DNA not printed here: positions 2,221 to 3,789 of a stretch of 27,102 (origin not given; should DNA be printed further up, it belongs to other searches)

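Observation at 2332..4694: Divergent bacterial tubulin-like GTPase translationally coupled to a geranylgeranyl-reductase-family flavoprotein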

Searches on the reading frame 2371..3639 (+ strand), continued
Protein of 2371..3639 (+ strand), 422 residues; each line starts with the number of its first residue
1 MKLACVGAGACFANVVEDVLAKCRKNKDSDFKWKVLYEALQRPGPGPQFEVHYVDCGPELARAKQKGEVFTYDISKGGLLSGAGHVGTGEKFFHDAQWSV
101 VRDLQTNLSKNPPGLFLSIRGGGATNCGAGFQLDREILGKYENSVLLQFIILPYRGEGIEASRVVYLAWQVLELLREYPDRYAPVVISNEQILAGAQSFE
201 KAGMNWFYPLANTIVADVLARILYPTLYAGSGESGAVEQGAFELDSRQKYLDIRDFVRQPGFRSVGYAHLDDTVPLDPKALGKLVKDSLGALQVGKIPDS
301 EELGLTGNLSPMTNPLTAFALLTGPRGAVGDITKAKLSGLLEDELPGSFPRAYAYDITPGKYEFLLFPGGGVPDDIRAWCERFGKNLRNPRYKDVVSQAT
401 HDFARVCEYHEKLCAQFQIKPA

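Call 49: search_solved_structures(query=P0020, max_evalue=1, show_alignments=1)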
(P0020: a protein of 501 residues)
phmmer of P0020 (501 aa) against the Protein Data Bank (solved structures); distinct sequences matched with E-value up to 1: 10.
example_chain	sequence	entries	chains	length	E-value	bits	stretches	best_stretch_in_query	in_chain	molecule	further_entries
9tqj_A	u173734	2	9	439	0.22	13.4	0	154-198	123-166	AtubA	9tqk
24rt_B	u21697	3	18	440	0.23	13.4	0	154-198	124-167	Heim-beta-tubulin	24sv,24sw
3zid_A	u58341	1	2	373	0.4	12.6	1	126-204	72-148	TUBULIN/FTSZ, GTPASE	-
9f6t_A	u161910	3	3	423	0.45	12.4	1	134-209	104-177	Asgard tubulin A (AtubA) from Candidatus Lokiarchaeum ossiferum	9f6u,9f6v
9hxc_A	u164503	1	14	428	0.46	12.4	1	134-209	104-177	Asgard tubulin AtubA with residues from TEV protease cleavage site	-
5afd_A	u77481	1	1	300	0.5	12.2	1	95-166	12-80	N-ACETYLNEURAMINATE LYASE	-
1ihc_A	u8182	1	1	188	0.69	11.8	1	115-204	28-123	Gephyrin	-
1jlj_A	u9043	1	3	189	0.71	11.7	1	115-204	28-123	gephyrin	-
8env_I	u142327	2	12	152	0.81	11.5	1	317-348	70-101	Ripcord gp36 | Baseplate component gp36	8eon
9b45_M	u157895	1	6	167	0.91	11.4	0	317-348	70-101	gp37 Baseplate tube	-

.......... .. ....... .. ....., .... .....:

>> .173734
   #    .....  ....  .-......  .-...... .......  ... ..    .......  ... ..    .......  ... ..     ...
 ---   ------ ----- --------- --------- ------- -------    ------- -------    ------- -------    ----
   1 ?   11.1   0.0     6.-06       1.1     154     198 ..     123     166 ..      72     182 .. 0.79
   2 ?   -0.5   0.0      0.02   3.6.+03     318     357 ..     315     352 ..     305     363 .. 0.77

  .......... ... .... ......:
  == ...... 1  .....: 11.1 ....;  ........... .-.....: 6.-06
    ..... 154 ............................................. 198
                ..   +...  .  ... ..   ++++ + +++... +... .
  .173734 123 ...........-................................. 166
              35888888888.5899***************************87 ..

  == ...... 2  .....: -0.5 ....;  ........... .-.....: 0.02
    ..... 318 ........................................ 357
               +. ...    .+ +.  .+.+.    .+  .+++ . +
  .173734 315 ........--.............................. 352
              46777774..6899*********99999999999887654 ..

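Call 51: search_solved_structures(query=A2, max_evalue=10, show_alignments=2)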
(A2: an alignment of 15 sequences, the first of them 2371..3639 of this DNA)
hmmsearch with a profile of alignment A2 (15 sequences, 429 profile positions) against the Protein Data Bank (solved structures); distinct sequences matched with E-value up to 10: 87 (the best 60 are shown).
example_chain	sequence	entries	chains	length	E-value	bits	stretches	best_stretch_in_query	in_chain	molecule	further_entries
3zid_A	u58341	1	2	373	2e-05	26.6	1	83-165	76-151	TUBULIN/FTSZ, GTPASE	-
9f6t_A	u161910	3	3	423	7.8e-05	24.7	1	2-222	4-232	Asgard tubulin A (AtubA) from Candidatus Lokiarchaeum ossiferum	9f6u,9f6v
9hxc_A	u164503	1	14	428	8.1e-05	24.6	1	2-222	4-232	Asgard tubulin AtubA with residues from TEV protease cleavage site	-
9tqj_A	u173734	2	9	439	0.0003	22.7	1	82-153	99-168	AtubA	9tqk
24rt_B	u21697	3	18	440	0.00031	22.7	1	82-153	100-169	Heim-beta-tubulin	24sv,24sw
4ffb_B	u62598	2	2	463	0.01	17.7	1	77-175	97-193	Tubulin beta chain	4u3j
5w3f_B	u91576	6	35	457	0.014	17.3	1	77-174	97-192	Tubulin beta chain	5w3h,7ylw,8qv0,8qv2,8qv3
5w3j_B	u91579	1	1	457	0.015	17.2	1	76-158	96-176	Tubulin beta chain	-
7quq_A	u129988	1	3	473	0.035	15.9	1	33-194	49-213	Tubulin domain-containing protein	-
5o09_1A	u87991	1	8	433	0.052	15.4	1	33-194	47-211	Tubulin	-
5fm1_C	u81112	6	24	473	0.059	15.2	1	86-198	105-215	TUBULIN GAMMA CHAIN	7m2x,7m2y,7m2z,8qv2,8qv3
5flz_C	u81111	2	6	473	0.06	15.2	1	86-198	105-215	TUBULIN GAMMA CHAIN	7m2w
9e2g_AB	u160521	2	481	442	0.065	15.1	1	3-154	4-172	Tubulin beta chain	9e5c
2bto_A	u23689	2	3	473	0.067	15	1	33-194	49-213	TUBULIN BTUBA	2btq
1w5e_A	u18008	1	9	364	0.076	14.8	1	80-193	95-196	FTSZ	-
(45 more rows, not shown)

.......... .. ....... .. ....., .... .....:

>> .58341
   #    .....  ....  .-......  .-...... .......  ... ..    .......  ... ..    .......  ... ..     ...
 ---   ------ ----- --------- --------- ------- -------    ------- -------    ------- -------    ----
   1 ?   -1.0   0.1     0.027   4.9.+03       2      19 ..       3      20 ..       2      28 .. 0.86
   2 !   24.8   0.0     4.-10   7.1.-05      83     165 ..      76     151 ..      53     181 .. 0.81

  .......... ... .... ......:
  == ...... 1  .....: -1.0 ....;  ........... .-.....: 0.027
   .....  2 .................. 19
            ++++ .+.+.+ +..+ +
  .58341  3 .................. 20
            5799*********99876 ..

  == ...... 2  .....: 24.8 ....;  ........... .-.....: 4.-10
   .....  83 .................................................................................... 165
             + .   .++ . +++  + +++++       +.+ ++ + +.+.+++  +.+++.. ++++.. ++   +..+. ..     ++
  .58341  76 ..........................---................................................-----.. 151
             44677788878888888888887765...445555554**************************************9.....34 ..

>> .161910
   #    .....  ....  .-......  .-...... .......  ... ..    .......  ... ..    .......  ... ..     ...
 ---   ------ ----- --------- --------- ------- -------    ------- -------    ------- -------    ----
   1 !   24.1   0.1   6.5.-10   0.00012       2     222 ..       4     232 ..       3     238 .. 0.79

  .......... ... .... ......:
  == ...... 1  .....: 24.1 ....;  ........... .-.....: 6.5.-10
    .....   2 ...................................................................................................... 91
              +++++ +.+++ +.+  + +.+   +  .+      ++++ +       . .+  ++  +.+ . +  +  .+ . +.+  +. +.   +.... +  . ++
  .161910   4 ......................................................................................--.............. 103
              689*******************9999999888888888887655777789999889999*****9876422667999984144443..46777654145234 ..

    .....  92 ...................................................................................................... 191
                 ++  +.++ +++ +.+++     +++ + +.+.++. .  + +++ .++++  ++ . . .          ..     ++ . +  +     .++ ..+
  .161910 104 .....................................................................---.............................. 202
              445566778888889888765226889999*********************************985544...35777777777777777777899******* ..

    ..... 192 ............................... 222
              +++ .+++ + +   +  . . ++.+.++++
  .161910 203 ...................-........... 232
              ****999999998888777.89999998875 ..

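Call 67: fold_search(model_id=the predicted structure, library=viral)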
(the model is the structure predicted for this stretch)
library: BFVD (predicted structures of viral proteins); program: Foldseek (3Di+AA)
matches with E <= 10: 485; with E <= 0.001: 9
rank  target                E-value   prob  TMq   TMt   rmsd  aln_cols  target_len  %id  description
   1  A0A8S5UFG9            1.2e-08  1.00  0.54  0.58   6.3       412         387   10  Cell division protein [Myoviridae sp. ctcyQ27]
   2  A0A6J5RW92            3.4e-08  1.00  0.58  0.55   6.9       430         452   12  FtsZ Cell division GTPase [uncultured Caudovirales phage]
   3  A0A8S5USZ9            4.3e-06  1.00  0.48  0.57  11.1       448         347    9  Tubulin [Myoviridae sp. ctijX18]
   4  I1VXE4                1.8e-05  1.00  0.40  0.51  11.6       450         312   10  (no name in the UniProt tables at hand)
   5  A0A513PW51            6.4e-05  1.00  0.45  0.57  11.0       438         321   10  Uncharacterized protein [Vibrio phage 2 TSL-2019]
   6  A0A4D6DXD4            1.2e-04  1.00  0.39  0.50  11.3       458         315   12  Putative tubulin-like protein [Edwardsiella phage pEt-SU]
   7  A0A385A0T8            3.6e-04  1.00  0.42  0.52  10.1       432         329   11  (no name in the UniProt tables at hand)
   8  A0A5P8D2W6            5.1e-04  1.00  0.42  0.52  11.4       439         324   10  (no name in the UniProt tables at hand)
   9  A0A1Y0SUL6            5.7e-04  1.00  0.40  0.47   9.1       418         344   10  PhuZ [Pseudomonas phage Noxifer]
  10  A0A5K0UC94            2.4e-02  0.21  0.15  0.13  18.9       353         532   12  Class I SAM-dependent methyltransferase [Yasminevirus sp. GU-2018]
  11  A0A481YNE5            2.4e-02  0.20  0.15  0.18  17.4       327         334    8  Uncharacterized protein [Pithovirus LCDPAC02]
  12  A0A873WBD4            1.1e-01  0.11  0.23  0.24  19.0       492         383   12  (no name in the UniProt tables at hand)
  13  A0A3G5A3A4            1.4e-01  0.38  0.21  0.23   9.9       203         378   10  GPI inositol-deacylase PGAP1-like alpha/beta domain-containing protein [Harvfovirus sp.]
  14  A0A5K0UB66            1.8e-01  0.23  0.20  0.22   8.7       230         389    9  Uncharacterized protein [Yasminevirus sp. GU-2018]
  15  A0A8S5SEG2            2.0e-01  0.05  0.10  0.10  20.5       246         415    9  Glycosyl transferase family 1 domain-containing protein [Myoviridae sp. ct8mY9]
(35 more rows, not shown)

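Call 71: find_homologous_proteins(query=L017:32-745:+, max_evalue=1e-10)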
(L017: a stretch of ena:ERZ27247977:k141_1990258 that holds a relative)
Query L017:32-745:+ (237 aa): 1330 proteins with E <= 1e-10 among 2139 candidates; the best 120 are listed.
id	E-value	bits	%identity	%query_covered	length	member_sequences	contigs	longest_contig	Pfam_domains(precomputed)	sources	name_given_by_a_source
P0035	4.1e-142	489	93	100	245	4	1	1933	PF01982.23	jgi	jgi:riboflavin kinase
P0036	2.1e-124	431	81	97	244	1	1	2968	PF01982.23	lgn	-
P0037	1.9e-122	425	80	100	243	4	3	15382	PF01982.23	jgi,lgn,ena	jgi:riboflavin kinase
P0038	7.6e-120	417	78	98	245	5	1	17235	PF01982.23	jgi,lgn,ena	-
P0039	2.6e-119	415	81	95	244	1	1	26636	PF01982.23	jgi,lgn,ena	-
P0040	2.9e-119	415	79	92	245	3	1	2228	PF01982.23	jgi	-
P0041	1.6e-115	402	76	98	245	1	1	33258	PF01982.23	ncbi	-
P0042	2.2e-115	402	76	98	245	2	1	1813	PF01982.23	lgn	-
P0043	2.7e-113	395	77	94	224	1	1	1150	PF01982.23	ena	-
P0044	1.6e-98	347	65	99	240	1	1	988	PF01982.23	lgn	-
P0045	6.1e-97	342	67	96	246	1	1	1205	PF01982.23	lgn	-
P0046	4.3e-96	339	64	100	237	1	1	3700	PF01982.23,PF12802.14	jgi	jgi:riboflavin kinase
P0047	6.8e-96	338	65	99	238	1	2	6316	PF01982.23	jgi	jgi:riboflavin kinase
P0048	4.5e-95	336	69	94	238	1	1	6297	PF01982.23,PF12802.14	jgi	-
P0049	2.5e-81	291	58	94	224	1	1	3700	PF01982.23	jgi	jgi:riboflavin kinase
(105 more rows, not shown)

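Call 72: find_encoding_contigs(protein=P0021, flank=10000, max_places=1)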
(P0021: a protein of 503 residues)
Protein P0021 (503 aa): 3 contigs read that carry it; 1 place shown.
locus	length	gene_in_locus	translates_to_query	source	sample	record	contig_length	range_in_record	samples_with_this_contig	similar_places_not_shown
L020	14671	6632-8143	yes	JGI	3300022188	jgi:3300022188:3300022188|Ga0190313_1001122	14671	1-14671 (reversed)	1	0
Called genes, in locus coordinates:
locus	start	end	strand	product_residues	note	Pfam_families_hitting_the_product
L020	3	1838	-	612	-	?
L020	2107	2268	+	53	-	-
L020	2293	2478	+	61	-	-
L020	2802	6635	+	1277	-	-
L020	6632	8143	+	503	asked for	PF00091:Tubulin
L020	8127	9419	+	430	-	-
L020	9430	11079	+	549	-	-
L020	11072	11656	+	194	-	-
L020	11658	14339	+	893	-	-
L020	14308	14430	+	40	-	-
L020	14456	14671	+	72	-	?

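Call 84: predict_structure(alignment_id=A3)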
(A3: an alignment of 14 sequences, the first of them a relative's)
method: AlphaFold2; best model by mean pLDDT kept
length: 449 residues; sequences in the alignment: 14
mean_pLDDT: 75.8   pTM: 0.82
mean pLDDT of the five models: 75.8, 74.2, 65.9, 63.4, 61.7
residues with pLDDT >= 90: 144; 70-90: 148; 50-70: 93; < 50: 64
segments of 3 or more residues with pLDDT < 50: 205-208, 244-257, 323-339, 356-359, 363-365, 432-449
pLDDT, mean of each block of 10 residues (from residue 1): 92 94 88 88 90 95 90 93 64 91 95 92 91 93 94 86 86 92 89 83 57 85 80 67 45 45 69 72 70 72 70 69 38 38 64 53 54 69 87 88 89 91 68 46 37
secondary structure, 60 per line:
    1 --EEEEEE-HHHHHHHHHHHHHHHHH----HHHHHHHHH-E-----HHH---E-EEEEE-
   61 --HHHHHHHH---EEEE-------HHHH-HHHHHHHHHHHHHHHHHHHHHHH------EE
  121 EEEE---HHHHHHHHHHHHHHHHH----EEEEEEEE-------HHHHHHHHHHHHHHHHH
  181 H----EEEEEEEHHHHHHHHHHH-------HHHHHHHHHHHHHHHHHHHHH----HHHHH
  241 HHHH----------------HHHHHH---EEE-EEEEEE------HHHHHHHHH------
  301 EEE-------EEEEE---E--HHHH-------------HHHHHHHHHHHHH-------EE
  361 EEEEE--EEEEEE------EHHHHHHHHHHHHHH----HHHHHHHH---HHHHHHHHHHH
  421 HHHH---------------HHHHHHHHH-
elements in order: E3-8 H10-26 H31-39 E55-59 H63-70 E74-77 H85-88 H90-112 E119-124 H128-144 E149-156 H164-181 E186-192 H193-203 H211-231 H236-244 H261-266 E270-272 E274-279 H286-294 E301-303 E311-315 H322-325 H339-351 E359-365 E368-373 H381-394 H399-406 H410-424 H440-448

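Call 88: search_protein_families(library=padloc, proteins=[window:2371-3639:+, P0012, P0021], max_evalue=0.01)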
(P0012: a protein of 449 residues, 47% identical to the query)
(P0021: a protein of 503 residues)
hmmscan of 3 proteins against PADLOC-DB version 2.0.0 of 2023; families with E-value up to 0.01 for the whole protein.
window:2371-3639:+ (422 aa): 0 families

P0012 (449 aa): 0 families

P0021 (503 aa): 0 families

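Call 89: search_protein_families(library=phrogs, proteins=[window:2371-3639:+, P0012, P0021, P0020], max_evalue=0.01)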
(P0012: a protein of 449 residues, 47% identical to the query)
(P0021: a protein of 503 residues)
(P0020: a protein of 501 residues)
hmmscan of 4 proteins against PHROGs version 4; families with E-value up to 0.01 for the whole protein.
window:2371-3639:+ (422 aa): 0 families

P0012 (449 aa): 0 families

P0021 (503 aa): 2 families
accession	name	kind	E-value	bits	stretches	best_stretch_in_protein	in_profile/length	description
phrog_4733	-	DNA, RNA and nucleotide metabolism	5.2e-07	30.1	1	88-159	57-123/323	tubulin PhuZ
phrog_6526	-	unknown function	0.0089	17.6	0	186-258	8-76/88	-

P0020 (501 aa): 0 families

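Call 90: search_protein_families(library=pfam, alignment_id=A1, max_evalue=1)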
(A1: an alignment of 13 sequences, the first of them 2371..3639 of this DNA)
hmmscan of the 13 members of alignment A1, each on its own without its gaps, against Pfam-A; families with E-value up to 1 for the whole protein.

A. member 1, window:2371-3639:+ (422 aa): 1 family
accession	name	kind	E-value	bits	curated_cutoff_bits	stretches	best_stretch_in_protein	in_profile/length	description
PF00091.31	Tubulin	-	0.11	13.2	33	1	84-193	83-186/190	Tubulin/FtsZ family, GTPase domain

B. families by the number of members that match (of 13 scanned): 2 families
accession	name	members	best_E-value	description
PF00091.31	Tubulin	9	0.024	Tubulin/FtsZ family, GTPase domain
PF17313.7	DUF5359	1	0.082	Family of unknown function (DUF5359)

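Call 95: find_encoding_contigs(protein=P0003, flank=5000, max_places=2)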
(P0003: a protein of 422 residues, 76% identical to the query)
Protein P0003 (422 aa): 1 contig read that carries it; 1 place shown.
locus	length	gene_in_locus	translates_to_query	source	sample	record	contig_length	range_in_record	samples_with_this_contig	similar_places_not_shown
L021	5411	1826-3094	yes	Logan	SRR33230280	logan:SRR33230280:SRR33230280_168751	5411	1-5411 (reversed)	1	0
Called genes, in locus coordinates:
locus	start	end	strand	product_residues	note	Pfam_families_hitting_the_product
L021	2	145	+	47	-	?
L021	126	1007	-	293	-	PF13360:PQQ_2 (faint)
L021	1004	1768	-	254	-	-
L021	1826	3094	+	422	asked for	-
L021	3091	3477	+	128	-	PF12680:SnoaL_2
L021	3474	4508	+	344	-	PF01494:FAD_binding_3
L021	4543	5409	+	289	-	?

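Call 96: find_encoding_contigs(protein=P0006, flank=5000, max_places=2)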
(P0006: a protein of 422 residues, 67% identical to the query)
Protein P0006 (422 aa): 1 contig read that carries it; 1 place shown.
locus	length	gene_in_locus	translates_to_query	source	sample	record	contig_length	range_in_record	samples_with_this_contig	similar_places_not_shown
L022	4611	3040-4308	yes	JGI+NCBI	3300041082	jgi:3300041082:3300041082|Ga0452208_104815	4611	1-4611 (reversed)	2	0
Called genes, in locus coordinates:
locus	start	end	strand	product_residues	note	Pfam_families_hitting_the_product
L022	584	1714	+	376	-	PF01548:DEDD_Tnp_IS110, PF02371:Transposase_20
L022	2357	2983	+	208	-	PF01844:HNH, PF13395:HNH_4, PF14279:HNH_5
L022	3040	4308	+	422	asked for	-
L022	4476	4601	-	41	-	PF02954:HTH_8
